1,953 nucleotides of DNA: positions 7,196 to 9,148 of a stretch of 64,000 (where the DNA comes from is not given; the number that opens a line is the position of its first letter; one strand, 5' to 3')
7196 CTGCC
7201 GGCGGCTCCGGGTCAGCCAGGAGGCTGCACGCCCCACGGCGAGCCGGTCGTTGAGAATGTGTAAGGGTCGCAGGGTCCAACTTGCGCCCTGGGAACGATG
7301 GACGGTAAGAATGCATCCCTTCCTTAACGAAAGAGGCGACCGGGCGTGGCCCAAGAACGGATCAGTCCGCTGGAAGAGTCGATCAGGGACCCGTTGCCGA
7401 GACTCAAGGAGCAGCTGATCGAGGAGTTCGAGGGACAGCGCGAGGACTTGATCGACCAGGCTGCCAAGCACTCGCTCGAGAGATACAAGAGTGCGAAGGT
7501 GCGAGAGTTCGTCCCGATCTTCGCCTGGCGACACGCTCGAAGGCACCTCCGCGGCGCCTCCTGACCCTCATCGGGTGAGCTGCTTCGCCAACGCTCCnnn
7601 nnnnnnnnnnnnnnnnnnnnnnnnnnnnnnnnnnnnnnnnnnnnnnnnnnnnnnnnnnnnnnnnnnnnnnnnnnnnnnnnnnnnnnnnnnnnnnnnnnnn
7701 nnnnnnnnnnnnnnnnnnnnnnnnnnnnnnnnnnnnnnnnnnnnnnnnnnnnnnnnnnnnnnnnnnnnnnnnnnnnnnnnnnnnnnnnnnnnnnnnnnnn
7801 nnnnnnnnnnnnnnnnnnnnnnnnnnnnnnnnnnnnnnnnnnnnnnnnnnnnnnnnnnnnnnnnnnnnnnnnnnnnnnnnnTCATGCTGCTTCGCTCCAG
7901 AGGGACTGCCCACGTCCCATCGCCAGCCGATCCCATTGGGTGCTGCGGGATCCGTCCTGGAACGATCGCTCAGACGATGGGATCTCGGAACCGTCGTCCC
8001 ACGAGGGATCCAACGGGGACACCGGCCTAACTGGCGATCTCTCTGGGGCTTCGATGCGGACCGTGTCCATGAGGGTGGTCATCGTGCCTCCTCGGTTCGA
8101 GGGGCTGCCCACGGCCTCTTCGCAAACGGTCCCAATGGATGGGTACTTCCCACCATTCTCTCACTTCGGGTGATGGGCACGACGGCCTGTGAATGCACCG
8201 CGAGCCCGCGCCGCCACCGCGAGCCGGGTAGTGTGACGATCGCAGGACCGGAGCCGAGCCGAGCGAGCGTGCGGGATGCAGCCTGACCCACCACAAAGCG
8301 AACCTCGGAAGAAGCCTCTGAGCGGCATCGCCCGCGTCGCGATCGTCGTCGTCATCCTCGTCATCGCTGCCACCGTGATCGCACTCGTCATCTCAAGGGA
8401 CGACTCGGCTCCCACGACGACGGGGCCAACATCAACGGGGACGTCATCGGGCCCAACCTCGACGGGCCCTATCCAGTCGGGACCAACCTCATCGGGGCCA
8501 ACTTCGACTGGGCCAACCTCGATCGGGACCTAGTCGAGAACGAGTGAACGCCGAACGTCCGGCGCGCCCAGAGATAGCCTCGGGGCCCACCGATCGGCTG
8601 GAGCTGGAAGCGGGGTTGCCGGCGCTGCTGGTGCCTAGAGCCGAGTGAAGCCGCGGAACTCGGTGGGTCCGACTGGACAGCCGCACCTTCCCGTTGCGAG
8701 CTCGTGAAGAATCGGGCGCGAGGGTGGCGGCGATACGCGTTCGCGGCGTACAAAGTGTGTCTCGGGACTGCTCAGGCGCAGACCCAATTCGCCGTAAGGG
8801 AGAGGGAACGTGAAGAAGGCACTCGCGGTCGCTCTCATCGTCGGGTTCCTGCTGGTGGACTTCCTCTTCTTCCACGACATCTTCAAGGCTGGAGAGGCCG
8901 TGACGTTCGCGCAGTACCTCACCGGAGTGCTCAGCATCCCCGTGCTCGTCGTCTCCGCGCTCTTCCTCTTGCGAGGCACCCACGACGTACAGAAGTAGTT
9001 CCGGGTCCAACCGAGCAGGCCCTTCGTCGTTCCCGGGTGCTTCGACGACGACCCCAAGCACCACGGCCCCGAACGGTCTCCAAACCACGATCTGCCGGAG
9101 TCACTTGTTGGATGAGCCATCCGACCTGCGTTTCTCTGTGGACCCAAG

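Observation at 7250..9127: Low-GC orphan-gene block beside the att repeat, including a translationally coupled pair of small paralogues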

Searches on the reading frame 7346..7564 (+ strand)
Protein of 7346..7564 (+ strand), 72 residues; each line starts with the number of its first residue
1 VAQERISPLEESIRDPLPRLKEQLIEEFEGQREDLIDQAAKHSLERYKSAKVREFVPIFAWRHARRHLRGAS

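Call 7: search_protein_families(library=pfam, proteins=[window:7346-7564:+], max_evalue=1)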
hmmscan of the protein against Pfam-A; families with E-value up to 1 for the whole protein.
window:7346-7564:+ (72 aa): 1 family
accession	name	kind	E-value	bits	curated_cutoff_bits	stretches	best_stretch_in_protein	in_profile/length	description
PF21234.2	Phosphatase-like_N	-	0.15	12.9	27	1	47-68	33-54/58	Protein-tyrosine-phosphatase-like, N-terminal domain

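Call 50: search_protein_families(library=ncbifam, proteins=[window:7346-7564:+], max_evalue=1)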
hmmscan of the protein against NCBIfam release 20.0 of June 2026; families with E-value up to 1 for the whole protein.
window:7346-7564:+ (72 aa): 1 family
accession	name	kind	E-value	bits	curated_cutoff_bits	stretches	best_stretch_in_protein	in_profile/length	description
NF046112.1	MSMEG_6209_Nter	domain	3.4e-11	43.3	25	1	19-68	7-56/56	three-helix bundle dimerization domain-containing protein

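Call 51: search_protein_families(library=phrogs, proteins=[window:7346-7564:+], max_evalue=0.1)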
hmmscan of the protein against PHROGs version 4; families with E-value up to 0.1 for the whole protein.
window:7346-7564:+ (72 aa): 0 families

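Call 52: search_protein_families(library=padloc, proteins=[window:7346-7564:+], max_evalue=0.1)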
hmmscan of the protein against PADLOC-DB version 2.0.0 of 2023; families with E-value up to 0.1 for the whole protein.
window:7346-7564:+ (72 aa): 0 families

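Call 77: search_solved_structures(query=window:7346-7564:+, max_evalue=10, show_alignments=2)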
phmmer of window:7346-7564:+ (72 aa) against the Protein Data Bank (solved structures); distinct sequences matched with E-value up to 10: 6.
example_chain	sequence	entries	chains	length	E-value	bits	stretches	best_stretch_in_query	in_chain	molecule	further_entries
6zpm_A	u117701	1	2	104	0.083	16.6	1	2-47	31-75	Trypanosoma cruzi KKT4 117-218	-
2k5s_A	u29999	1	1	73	0.35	14.7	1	15-67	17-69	Modulating protein ymoA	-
2p61_A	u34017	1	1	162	0.39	14.5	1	7-59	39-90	Hypothetical protein TM_1646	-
7n6q_A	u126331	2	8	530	1.2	13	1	18-49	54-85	Sterol O-acyltransferase 2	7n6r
7e2c_K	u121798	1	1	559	1.7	12.5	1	31-64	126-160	Trafficking protein particle complex II-specific subunit 65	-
7e2d_K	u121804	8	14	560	1.7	12.5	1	31-64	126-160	Trafficking protein particle complex II-specific subunit 65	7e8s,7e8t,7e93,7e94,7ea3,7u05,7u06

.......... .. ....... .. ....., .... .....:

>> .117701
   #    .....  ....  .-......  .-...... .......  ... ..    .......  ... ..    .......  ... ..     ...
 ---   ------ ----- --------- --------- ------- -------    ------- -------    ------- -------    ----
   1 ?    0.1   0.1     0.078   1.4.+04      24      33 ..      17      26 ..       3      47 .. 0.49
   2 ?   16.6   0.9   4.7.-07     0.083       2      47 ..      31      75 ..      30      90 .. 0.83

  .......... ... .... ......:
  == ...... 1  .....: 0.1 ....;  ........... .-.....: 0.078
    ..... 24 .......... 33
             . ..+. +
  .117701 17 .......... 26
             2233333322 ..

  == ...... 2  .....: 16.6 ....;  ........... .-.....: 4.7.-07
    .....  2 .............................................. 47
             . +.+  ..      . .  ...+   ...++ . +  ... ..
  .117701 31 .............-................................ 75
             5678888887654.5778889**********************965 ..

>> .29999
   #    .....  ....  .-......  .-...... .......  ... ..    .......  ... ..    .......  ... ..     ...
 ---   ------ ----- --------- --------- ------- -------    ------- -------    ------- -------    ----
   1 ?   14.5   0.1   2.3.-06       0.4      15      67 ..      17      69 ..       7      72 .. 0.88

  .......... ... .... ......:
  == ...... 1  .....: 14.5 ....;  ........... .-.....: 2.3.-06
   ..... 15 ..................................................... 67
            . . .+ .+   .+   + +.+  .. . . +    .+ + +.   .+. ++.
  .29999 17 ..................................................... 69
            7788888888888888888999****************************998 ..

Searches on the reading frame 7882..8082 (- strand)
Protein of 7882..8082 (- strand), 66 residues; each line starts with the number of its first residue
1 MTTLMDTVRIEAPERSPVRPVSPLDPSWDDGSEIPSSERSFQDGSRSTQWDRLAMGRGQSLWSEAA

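Call 7: search_protein_families(library=pfam, proteins=[window:7882-8082:-], max_evalue=1)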
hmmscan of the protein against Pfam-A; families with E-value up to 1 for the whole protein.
window:7882-8082:- (66 aa): 0 families

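Call 35: find_homologous_proteins(query=window:7882-8082:-, max_evalue=0.01)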
Query window:7882-8082:- (66 aa): 155 proteins with E <= 0.01 among 155 candidates; the best 120 are listed.
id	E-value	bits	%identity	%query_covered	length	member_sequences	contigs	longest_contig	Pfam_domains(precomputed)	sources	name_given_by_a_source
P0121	5.8e-35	135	97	100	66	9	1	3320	-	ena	-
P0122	3.3e-34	133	97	100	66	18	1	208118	-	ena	-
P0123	1.7e-33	131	94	100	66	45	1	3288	-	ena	-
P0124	8.0e-33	129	92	100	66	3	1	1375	-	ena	-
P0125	2.3e-32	127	92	100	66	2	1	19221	-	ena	-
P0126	2.7e-32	127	92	100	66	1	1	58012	-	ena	-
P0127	3.6e-32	127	91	100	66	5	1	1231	-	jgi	jgi:hypothetical protein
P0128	1.1e-31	125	92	100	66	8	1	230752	-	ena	-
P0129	2.4e-31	124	94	100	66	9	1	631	-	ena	-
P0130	3.2e-31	124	92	100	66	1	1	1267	-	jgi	jgi:hypothetical protein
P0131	3.3e-31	124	91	100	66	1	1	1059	-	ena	-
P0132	3.5e-31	123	91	100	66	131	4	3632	-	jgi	jgi:hypothetical protein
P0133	6.1e-31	123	91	100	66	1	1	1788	-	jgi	jgi:hypothetical protein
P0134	8.3e-31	122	89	100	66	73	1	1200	-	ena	-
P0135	5.8e-30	120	89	100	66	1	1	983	-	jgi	jgi:hypothetical protein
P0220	6.9e-22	94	71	100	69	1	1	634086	-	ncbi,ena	-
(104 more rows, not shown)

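Call 47: find_encoding_contigs(protein=P0220, flank=9000, max_places=2)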
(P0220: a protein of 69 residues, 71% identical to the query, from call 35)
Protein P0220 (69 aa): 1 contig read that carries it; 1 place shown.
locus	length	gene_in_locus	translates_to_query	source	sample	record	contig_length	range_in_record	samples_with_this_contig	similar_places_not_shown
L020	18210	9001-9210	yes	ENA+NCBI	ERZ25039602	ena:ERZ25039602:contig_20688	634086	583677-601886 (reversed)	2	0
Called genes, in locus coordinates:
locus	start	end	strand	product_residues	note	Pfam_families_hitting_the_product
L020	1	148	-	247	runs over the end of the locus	PF02602:HEM4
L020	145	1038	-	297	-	PF01379:Porphobil_deam, PF03900:Porphobil_deamC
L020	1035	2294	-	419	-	PF05201:GlutR_N, PF01488:Shikimate_DH, PF00745:GlutR_dimer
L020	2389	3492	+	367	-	PF03576:Peptidase_S58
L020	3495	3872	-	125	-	PF12680:SnoaL_2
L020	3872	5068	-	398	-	PF00890:FAD_binding_2, PF01266:DAO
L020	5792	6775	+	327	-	PF01370:Epimerase, PF13460:NAD_binding_10 (weak)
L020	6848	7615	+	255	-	PF20181:DUF6544, PF21900:DUF6920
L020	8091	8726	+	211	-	-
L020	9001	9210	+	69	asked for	-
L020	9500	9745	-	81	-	-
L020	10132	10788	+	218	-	PF04542:Sigma70_r2, PF08281:Sigma70_r4_2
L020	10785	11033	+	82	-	PF13490:zf-HC2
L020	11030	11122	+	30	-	-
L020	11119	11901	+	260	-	PF00561:Abhydrolase_1, PF12146:Hydrolase_4, PF12697:Abhydrolase_6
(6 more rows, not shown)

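Call 48: find_encoding_contigs(protein=P0128, flank=9000, max_places=2)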
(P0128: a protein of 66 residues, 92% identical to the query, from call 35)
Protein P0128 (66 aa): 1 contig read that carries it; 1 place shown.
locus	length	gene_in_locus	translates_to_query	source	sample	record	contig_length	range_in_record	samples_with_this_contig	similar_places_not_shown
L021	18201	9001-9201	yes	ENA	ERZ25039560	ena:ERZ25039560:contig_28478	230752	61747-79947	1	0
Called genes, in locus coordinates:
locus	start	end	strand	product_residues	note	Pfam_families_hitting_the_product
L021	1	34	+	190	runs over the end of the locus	PF01467:CTP_transf_like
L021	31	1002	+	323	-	PF13399:LytR_C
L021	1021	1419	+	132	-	PF02410:RsfS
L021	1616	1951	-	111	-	-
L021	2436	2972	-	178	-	PF07883:Cupin_2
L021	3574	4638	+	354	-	PF03704:BTAD, PF00069:Pkinase, PF07714:PK_Tyr_Ser-Thr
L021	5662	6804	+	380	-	PF20703:nSTAND1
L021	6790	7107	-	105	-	-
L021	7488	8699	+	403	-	PF00400:WD40 (faint), PF25175:Beta-prop_WDR5, PF24817:WD40_WDHD1_1st, PF25173:Beta-prop_WDR3_1st, PF25174:Beta-prop_THOC3, PF23414:Beta-prop_EML_2 (weak), PF24814:WD40_Prp19 (weak), PF23381:Beta-prop_IFT122_1st, +6 more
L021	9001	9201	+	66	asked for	-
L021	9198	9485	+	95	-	-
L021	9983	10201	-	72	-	-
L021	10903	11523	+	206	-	-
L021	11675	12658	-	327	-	-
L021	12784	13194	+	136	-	PF01022:HTH_5, PF12840:HTH_20, PF13412:HTH_24 (faint)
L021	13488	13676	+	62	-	PF08327:AHSA1 (weak)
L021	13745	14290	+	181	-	PF13302:Acetyltransf_3, PF13420:Acetyltransf_4, PF00583:Acetyltransf_1, PF13673:Acetyltransf_10 (weak), PF13508:Acetyltransf_7, PF08445:FR47 (faint)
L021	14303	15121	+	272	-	-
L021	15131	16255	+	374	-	PF00133:tRNA-synt_1, PF09334:tRNA-synt_1g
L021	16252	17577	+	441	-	PF00133:tRNA-synt_1, PF09334:tRNA-synt_1g (faint), PF08264:Anticodon_1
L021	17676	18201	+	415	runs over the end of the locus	PF00512:HisKA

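Call 49: find_encoding_contigs(protein=P0122, flank=9000, max_places=2)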
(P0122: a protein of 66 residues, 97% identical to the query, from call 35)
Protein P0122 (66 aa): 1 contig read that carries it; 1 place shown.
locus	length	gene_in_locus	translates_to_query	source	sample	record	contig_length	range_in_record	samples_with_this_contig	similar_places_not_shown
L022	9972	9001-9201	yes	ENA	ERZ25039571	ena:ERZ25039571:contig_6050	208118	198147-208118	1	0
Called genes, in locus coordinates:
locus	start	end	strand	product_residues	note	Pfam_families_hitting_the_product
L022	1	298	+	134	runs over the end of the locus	PF00829:Ribosomal_L21p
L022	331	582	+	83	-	PF01016:Ribosomal_L27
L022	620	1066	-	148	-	-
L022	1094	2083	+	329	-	PF01018:GTP1_OBG, PF01926:MMR_HSR1, PF02421:FeoB_N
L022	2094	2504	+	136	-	PF09269:DUF1967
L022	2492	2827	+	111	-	-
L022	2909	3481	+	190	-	PF01467:CTP_transf_like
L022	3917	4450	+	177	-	PF13399:LytR_C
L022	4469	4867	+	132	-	PF02410:RsfS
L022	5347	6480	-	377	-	-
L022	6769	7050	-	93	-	-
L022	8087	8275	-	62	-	-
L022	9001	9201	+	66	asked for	-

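Call 50: search_protein_families(library=ncbifam, proteins=[window:7882-8082:-], max_evalue=1)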
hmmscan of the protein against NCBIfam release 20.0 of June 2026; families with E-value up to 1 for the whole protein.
window:7882-8082:- (66 aa): 0 families

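Call 51: search_protein_families(library=phrogs, proteins=[window:7882-8082:-], max_evalue=0.1)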
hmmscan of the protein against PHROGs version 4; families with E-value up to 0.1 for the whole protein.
window:7882-8082:- (66 aa): 0 families

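Call 52: search_protein_families(library=padloc, proteins=[window:7882-8082:-], max_evalue=0.1)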
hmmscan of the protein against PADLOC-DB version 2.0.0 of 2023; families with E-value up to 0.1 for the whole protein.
window:7882-8082:- (66 aa): 0 families

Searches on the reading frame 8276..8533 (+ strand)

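Call 7: search_protein_families(library=pfam, proteins=[window:8276-8533:+], max_evalue=1)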
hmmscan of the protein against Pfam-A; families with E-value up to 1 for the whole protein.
window:8276-8533:+ (85 aa): 2 families
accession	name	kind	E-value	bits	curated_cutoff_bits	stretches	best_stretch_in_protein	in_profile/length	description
PF21827.1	New_glue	-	0.0044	17.2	31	1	21-78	3-59/94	New glue protein family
PF20084.4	TrbK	-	0.065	13.7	23.9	1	20-49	8-39/102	Conjugative transfer region protein TrbK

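Call 50: search_protein_families(library=ncbifam, proteins=[window:8276-8533:+], max_evalue=1)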
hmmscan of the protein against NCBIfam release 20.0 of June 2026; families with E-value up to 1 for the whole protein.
window:8276-8533:+ (85 aa): 5 families
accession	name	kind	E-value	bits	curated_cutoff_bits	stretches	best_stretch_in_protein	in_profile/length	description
NF038083.1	CU044_5270_fam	subfamily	0.00074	19.4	100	1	7-62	22-74/284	CU044_5270 family protein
NF050160.1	CbxlyestCULP6MYC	equivalog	0.0072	15.5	570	1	11-62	2-53/329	carboxylesterase Culp6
TIGR03931.1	T7SS_Rv3446c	hypoth_equivalog_domain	0.1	12.9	47.6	1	19-76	2-56/194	type VII secretion-associated protein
TIGR04360.1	other_trbK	hypoth_equivalog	0.12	12.7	33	1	21-54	4-34/73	putative entry exclusion protein TrbK-alt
NF006283.1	PRK08455.1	equivalog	0.15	11.7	187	1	12-47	15-50/182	flagellar basal body-associated protein FliL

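Call 51: search_protein_families(library=phrogs, proteins=[window:8276-8533:+], max_evalue=0.1)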
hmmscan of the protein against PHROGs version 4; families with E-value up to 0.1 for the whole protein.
window:8276-8533:+ (85 aa): 0 families

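Call 52: search_protein_families(library=padloc, proteins=[window:8276-8533:+], max_evalue=0.1)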
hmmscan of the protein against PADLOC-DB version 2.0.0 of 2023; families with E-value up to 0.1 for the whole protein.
window:8276-8533:+ (85 aa): 1 family
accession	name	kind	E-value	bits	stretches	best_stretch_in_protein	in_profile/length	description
PDLC04039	PD-T4-6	-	0.0026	14.8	1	7-67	373-434/458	-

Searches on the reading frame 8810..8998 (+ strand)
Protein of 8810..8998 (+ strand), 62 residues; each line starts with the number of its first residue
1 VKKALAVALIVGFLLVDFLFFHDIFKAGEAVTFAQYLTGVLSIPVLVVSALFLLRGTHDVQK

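Call 7: search_protein_families(library=pfam, proteins=[window:8810-8998:+], max_evalue=1)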
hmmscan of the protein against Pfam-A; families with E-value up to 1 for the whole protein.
window:8810-8998:+ (62 aa): 0 families

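Call 50: search_protein_families(library=ncbifam, proteins=[window:8810-8998:+], max_evalue=1)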
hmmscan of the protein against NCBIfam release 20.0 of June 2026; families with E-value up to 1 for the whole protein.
window:8810-8998:+ (62 aa): 0 families

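Call 51: search_protein_families(library=phrogs, proteins=[window:8810-8998:+], max_evalue=0.1)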
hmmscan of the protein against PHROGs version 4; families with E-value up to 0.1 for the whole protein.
window:8810-8998:+ (62 aa): 0 families

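Call 52: search_protein_families(library=padloc, proteins=[window:8810-8998:+], max_evalue=0.1)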
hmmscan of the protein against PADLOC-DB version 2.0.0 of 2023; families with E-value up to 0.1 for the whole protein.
window:8810-8998:+ (62 aa): 0 families

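Call 79: find_homologous_proteins(query=window:8810-8998:+, max_evalue=0.01)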
Query window:8810-8998:+ (62 aa): 262 proteins with E <= 0.01 among 263 candidates; the best 120 are listed.
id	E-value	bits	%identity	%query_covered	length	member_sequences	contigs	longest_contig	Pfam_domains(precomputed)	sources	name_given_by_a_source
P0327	6.4e-29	116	98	98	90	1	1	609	-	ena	-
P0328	4.3e-27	110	94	100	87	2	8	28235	-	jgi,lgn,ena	jgi:hypothetical protein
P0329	8.1e-27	109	94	100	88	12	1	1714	-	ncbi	-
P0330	9.0e-27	109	90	100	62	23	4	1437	-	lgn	-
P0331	1.1e-26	109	92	100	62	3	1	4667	-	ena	-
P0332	1.3e-26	109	92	100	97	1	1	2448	-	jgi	jgi:hypothetical protein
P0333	1.7e-26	108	95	97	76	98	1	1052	-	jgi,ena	jgi:hypothetical protein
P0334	2.2e-26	108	90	100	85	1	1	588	-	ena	-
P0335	3.0e-26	107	90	100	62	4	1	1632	-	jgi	-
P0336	3.3e-26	107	90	100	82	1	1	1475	-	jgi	jgi:hypothetical protein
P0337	3.8e-26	107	85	100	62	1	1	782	-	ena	-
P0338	5.8e-26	107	90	100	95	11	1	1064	-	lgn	-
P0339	7.8e-26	106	90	100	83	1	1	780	-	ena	-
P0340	9.2e-26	106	90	100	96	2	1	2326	-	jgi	jgi:hypothetical protein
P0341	9.3e-26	106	90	100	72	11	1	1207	-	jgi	jgi:hypothetical protein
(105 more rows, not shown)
